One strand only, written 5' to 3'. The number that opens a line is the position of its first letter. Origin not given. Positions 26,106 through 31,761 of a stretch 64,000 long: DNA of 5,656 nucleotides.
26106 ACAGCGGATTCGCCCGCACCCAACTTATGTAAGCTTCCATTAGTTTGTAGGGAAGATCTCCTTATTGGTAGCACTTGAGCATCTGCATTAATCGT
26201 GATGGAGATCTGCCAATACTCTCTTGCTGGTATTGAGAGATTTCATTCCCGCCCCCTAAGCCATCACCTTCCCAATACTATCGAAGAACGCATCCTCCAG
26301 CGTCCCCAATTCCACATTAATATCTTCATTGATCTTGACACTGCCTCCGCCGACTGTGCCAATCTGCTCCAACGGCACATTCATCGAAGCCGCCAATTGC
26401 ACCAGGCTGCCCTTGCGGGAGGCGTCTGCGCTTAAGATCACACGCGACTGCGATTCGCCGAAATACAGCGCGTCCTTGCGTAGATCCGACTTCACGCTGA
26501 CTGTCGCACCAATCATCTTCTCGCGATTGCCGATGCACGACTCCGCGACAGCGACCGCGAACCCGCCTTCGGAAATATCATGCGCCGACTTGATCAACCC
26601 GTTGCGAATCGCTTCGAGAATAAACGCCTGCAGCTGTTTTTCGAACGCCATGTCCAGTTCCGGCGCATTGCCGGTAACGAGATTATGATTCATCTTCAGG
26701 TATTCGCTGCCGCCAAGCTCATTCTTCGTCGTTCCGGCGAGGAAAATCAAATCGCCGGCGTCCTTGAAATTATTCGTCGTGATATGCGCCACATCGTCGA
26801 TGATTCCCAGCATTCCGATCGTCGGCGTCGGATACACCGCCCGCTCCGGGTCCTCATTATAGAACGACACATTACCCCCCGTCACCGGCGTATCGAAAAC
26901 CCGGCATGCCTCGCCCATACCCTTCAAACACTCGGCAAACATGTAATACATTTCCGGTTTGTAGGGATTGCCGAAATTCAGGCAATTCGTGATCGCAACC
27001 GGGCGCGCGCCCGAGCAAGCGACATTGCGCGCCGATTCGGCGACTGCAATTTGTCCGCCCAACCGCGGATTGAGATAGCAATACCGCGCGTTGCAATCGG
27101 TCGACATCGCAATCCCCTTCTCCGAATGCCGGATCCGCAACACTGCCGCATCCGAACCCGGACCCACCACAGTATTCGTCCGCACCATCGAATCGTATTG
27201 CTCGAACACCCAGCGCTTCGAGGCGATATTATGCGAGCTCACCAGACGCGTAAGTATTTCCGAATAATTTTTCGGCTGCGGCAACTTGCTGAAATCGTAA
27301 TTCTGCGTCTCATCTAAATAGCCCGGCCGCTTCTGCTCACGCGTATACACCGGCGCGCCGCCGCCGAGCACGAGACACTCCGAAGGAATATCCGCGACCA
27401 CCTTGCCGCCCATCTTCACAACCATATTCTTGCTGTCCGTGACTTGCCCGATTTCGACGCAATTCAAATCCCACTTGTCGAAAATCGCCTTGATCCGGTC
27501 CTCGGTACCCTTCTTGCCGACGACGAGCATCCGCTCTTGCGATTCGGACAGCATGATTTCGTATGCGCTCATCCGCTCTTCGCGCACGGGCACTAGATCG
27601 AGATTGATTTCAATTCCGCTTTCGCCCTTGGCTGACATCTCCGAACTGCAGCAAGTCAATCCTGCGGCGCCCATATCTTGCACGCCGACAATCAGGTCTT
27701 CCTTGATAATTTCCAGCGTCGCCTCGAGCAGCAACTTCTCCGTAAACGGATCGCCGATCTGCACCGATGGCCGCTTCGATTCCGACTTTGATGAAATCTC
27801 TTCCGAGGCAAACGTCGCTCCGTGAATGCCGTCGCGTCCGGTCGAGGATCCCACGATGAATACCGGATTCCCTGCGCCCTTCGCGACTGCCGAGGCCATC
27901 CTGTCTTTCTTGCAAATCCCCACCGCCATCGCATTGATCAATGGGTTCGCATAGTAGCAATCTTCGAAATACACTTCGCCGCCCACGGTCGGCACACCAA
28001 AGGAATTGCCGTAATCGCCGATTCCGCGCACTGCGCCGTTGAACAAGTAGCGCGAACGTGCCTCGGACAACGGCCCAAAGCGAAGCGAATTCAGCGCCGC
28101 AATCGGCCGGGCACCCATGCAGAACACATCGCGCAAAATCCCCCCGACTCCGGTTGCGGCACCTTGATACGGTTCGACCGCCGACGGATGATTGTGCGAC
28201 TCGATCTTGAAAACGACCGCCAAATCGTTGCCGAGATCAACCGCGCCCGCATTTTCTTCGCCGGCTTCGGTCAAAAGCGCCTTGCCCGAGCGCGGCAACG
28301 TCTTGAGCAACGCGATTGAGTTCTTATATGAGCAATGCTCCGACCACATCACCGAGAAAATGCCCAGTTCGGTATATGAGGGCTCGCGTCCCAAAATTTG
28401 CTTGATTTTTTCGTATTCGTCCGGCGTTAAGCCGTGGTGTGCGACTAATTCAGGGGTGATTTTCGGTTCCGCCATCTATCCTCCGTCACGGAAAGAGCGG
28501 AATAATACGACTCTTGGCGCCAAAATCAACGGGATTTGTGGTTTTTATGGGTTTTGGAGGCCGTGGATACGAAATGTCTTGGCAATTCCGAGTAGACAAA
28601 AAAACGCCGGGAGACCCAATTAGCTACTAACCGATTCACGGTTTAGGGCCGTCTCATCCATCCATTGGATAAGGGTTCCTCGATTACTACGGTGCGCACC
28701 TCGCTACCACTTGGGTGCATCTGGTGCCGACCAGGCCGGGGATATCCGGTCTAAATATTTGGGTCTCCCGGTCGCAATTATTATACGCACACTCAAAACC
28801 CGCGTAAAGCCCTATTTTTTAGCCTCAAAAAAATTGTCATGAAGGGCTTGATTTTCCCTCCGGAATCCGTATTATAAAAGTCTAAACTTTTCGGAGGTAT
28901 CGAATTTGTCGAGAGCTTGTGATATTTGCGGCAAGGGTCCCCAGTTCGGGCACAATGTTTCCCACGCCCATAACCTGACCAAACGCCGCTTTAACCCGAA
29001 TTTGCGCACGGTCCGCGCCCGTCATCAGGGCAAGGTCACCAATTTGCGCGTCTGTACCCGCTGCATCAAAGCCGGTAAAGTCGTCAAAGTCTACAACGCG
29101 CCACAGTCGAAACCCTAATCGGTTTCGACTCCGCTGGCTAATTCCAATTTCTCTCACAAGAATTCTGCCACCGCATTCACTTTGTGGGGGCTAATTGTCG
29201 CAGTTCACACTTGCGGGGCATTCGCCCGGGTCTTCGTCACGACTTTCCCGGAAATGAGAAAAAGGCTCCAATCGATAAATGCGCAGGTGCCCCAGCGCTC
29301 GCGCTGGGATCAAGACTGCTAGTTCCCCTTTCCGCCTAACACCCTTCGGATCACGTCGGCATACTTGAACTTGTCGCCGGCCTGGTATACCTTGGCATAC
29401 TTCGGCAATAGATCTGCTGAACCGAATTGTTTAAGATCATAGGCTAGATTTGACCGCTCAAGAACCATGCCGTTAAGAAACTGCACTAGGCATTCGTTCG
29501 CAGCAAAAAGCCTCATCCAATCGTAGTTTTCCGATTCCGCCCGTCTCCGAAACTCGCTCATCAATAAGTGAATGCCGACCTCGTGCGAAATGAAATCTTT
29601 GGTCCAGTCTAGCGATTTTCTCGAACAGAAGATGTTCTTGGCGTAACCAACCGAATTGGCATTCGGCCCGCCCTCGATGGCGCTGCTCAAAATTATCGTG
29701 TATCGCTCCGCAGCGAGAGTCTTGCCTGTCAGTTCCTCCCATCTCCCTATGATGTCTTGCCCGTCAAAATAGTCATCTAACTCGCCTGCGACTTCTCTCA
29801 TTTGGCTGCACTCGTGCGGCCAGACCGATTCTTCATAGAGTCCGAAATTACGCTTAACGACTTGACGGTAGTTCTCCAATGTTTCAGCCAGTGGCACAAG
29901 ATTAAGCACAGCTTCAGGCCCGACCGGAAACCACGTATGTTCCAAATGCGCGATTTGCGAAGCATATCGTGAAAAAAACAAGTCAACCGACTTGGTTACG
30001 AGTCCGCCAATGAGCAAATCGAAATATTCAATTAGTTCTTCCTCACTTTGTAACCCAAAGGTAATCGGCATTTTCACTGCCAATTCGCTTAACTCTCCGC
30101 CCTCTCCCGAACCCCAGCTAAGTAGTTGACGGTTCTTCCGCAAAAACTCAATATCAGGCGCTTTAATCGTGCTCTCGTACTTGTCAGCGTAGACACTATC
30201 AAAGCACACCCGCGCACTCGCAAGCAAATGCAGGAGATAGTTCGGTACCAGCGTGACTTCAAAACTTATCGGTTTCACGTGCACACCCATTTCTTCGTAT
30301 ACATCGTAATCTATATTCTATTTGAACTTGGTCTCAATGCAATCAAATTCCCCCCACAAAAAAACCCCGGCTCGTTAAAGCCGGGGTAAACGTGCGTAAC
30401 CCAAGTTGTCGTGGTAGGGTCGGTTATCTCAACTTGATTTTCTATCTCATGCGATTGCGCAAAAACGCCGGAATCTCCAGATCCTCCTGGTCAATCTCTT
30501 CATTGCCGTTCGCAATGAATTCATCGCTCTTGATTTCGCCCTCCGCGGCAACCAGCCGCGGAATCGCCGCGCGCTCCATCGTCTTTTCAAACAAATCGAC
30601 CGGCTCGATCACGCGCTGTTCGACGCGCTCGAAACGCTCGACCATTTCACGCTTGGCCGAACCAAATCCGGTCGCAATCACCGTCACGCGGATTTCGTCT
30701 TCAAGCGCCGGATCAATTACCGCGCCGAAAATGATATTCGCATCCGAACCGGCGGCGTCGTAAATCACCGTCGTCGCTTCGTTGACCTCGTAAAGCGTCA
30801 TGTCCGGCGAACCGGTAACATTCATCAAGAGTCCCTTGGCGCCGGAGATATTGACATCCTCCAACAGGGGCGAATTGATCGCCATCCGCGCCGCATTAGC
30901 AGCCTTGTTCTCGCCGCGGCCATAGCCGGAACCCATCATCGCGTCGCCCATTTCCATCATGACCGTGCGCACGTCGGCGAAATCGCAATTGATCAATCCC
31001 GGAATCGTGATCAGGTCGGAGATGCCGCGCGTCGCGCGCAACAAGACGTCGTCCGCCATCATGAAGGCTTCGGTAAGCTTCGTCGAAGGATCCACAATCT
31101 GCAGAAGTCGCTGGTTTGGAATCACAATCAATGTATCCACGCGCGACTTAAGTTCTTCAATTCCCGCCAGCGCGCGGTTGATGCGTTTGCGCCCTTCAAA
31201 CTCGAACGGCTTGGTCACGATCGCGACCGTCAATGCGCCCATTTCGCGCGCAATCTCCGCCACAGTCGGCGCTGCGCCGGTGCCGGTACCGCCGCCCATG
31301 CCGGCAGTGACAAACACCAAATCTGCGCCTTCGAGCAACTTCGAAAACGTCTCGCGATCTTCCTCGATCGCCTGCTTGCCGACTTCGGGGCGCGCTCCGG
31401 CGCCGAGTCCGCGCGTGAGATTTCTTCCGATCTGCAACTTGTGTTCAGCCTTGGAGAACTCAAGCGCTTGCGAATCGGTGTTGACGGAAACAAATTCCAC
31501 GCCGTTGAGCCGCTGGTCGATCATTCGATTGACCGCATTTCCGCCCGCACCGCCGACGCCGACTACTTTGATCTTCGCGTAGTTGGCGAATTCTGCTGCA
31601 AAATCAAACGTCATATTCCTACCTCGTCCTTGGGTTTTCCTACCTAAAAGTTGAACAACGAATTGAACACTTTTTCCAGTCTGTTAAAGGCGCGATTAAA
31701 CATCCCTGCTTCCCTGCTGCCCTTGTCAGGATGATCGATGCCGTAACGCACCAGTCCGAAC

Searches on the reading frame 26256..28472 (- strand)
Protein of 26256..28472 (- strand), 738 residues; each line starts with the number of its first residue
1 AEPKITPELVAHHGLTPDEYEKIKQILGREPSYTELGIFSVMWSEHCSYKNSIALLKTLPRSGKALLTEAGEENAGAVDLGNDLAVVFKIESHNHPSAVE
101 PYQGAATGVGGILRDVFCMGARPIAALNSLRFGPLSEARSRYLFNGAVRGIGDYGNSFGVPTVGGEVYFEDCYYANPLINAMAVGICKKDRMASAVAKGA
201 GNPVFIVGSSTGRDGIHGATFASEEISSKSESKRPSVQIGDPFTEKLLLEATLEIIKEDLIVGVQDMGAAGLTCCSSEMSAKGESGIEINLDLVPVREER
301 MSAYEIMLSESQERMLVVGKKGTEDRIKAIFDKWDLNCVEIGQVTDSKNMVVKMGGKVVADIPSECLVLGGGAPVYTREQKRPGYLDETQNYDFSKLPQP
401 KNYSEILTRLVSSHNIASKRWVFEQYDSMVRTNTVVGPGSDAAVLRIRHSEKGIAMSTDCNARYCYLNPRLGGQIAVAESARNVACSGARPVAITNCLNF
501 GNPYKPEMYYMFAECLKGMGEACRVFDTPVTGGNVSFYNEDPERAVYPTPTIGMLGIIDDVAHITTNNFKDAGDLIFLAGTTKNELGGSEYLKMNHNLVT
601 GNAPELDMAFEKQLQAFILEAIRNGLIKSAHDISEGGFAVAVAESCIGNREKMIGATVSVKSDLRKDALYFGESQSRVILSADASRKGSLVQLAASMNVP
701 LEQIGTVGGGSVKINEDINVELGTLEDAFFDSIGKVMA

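Call 17: search_protein_families(library=pfam, proteins=[window:26256-28472:-], max_evalue=0.001)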
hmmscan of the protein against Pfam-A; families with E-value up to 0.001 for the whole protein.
window:26256-28472:- (738 aa): 3 families
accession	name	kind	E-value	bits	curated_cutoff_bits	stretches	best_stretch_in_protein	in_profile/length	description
PF00586.29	AIRS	-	2.6e-60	202.2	24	2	439-558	1-112/112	AIR synthase related protein, N-terminal domain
PF02769.27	AIRS_C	-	9.4e-52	175.7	23.1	2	200-353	2-154/156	AIR synthase related protein, C-terminal domain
PF18072.6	FGAR-AT_linker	-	3.4e-16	59.9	26.6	1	13-50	10-50/50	Formylglycinamide ribonucleotide amidotransferase linker domain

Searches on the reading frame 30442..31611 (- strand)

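Call 17: search_protein_families(library=pfam, proteins=[window:30442-31611:-], max_evalue=0.001)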
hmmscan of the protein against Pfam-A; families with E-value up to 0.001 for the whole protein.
window:30442-31611:- (389 aa): 3 families
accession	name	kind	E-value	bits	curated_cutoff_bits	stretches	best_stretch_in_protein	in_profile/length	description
PF00091.31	Tubulin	-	1.6e-52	179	33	1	13-174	1-190/190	Tubulin/FtsZ family, GTPase domain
PF12327.13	FtsZ_C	-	1.8e-35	121.5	27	1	222-316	1-94/95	FtsZ family, C-terminal domain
PF13809.12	Tubulin_2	-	0.00055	19.7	27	0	16-53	2-48/356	Tubulin like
